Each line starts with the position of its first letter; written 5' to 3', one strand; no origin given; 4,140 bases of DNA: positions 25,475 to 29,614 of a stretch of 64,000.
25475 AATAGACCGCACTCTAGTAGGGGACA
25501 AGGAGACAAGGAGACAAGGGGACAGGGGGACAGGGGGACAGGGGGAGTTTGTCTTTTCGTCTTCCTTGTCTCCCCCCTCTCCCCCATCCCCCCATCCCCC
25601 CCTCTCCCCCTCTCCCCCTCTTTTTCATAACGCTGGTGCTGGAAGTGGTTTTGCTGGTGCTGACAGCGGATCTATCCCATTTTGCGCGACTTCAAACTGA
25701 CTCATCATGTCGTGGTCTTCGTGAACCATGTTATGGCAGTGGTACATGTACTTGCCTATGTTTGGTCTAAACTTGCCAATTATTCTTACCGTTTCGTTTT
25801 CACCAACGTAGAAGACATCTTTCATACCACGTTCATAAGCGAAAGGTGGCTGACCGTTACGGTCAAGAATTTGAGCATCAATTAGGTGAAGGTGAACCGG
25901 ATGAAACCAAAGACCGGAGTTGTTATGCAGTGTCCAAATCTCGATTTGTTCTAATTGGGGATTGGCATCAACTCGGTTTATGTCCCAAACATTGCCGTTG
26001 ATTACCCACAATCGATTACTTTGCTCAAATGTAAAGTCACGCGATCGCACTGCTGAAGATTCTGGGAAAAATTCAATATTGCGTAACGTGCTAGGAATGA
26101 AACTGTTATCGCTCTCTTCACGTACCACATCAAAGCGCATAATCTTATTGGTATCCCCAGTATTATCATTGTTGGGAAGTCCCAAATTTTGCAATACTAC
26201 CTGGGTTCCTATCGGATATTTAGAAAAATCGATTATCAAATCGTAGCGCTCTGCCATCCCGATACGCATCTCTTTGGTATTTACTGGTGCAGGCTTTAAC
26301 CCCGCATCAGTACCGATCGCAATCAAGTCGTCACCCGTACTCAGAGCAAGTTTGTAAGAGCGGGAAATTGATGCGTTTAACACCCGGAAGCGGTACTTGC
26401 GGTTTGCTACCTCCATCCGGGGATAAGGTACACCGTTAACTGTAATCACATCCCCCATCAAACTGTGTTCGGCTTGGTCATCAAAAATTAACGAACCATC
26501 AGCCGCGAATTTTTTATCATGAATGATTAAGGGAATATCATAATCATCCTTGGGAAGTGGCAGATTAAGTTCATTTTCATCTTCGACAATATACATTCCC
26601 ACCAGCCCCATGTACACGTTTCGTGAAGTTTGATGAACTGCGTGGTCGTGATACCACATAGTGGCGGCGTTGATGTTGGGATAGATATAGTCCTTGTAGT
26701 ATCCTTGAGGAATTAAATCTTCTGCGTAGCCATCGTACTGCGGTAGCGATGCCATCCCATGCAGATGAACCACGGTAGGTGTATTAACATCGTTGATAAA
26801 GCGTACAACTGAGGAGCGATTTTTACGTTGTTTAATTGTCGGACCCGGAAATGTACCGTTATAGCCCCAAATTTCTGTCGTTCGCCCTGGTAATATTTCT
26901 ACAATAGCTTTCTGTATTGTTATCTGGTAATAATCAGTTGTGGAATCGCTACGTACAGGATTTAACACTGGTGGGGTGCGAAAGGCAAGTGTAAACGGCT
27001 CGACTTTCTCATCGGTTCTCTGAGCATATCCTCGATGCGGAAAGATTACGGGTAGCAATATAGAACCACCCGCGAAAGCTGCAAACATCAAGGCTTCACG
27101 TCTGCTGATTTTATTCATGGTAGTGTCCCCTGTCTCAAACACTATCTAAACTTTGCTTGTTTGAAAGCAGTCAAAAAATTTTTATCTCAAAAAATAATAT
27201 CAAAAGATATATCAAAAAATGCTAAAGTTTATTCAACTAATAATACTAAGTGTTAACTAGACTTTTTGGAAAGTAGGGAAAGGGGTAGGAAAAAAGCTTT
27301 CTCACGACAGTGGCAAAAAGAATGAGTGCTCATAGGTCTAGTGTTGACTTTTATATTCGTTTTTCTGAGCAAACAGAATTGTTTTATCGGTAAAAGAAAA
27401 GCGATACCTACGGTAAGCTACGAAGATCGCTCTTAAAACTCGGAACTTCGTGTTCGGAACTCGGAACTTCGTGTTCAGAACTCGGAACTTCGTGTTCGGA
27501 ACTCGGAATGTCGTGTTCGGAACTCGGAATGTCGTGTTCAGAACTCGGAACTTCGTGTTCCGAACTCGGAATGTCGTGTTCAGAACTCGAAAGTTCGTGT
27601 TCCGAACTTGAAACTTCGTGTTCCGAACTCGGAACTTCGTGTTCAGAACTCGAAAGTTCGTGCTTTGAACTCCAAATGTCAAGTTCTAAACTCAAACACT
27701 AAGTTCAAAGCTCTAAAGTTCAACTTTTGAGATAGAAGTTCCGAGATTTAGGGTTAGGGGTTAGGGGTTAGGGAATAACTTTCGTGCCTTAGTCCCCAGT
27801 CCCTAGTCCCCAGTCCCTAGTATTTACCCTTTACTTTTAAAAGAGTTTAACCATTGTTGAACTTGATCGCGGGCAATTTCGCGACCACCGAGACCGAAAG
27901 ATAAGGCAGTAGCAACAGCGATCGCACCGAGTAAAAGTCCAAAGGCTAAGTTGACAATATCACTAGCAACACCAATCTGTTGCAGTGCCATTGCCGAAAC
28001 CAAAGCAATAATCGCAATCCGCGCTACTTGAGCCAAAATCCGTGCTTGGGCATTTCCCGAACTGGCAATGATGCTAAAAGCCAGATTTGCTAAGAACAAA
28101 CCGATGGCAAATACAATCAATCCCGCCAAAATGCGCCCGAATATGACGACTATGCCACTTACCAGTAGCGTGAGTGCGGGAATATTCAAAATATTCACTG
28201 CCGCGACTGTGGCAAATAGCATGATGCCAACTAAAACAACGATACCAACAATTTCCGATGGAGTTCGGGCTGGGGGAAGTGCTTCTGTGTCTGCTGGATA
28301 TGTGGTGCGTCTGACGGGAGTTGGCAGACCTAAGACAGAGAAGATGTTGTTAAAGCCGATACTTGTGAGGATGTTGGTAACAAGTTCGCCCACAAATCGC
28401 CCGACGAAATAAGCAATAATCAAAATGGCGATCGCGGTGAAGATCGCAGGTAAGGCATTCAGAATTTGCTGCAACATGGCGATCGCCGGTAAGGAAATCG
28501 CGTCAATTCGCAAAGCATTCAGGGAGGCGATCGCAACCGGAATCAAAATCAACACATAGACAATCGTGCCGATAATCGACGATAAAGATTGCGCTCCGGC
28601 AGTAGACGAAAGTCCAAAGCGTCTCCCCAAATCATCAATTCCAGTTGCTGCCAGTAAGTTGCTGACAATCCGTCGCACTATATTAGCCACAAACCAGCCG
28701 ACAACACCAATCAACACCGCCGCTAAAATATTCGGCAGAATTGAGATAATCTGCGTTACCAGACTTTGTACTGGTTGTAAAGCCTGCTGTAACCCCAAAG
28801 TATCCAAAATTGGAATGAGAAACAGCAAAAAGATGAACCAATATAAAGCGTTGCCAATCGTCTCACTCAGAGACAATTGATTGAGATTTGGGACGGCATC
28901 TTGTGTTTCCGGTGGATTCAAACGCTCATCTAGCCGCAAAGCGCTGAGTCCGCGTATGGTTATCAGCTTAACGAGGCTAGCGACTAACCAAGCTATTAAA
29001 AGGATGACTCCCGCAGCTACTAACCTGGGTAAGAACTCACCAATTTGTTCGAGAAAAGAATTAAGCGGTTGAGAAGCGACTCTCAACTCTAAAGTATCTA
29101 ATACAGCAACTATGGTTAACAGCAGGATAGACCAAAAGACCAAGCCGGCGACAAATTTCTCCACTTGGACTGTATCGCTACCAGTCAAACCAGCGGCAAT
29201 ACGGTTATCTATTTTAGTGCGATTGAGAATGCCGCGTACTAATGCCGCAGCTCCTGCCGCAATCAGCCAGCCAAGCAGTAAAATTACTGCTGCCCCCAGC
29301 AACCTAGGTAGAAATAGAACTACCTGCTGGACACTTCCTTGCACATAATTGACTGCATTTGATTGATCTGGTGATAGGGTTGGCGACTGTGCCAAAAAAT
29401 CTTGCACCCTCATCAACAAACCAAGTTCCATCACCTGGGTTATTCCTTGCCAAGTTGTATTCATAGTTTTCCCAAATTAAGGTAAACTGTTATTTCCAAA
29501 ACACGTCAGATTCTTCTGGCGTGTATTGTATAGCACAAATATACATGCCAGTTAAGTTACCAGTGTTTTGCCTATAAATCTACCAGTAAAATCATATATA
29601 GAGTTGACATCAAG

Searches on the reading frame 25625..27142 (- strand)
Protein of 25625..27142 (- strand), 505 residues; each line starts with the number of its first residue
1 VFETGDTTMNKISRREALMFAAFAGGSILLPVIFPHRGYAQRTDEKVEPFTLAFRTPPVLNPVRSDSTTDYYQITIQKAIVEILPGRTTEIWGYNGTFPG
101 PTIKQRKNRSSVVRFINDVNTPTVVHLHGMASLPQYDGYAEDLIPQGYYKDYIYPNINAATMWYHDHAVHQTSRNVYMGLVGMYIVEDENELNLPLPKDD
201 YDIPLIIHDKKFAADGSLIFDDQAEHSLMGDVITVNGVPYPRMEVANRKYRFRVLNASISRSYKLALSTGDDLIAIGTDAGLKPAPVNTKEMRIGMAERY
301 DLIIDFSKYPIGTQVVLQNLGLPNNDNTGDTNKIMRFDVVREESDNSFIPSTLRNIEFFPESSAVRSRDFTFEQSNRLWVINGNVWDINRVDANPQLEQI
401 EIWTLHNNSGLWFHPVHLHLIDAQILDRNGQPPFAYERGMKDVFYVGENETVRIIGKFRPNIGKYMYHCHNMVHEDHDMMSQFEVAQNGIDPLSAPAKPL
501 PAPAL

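Call 101: search_protein_families(library=pfam, proteins=[window:25625-27142:-], max_evalue=0.00001)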
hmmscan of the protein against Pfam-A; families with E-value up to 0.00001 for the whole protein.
window:25625-27142:- (505 aa): 2 families
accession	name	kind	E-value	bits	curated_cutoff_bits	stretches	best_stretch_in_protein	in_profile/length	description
PF07731.20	Cu-oxidase_2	-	3.7e-23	82.2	20.4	1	371-487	13-135/137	Multicopper oxidase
PF07732.21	Cu-oxidase_3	-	5.6e-23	81.7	21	1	76-190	2-118/119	Multicopper oxidase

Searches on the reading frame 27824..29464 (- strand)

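Call 101: search_protein_families(library=pfam, proteins=[window:27824-29464:-], max_evalue=0.00001)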
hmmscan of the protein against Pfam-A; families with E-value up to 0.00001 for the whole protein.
window:27824-29464:- (546 aa): 1 family
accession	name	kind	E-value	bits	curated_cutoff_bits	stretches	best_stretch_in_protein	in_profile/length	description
PF05552.17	MS_channel_1st_1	-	9e-62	205.2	22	4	230-278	1-49/50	Mechanosensitive ion channel, conserved TM helix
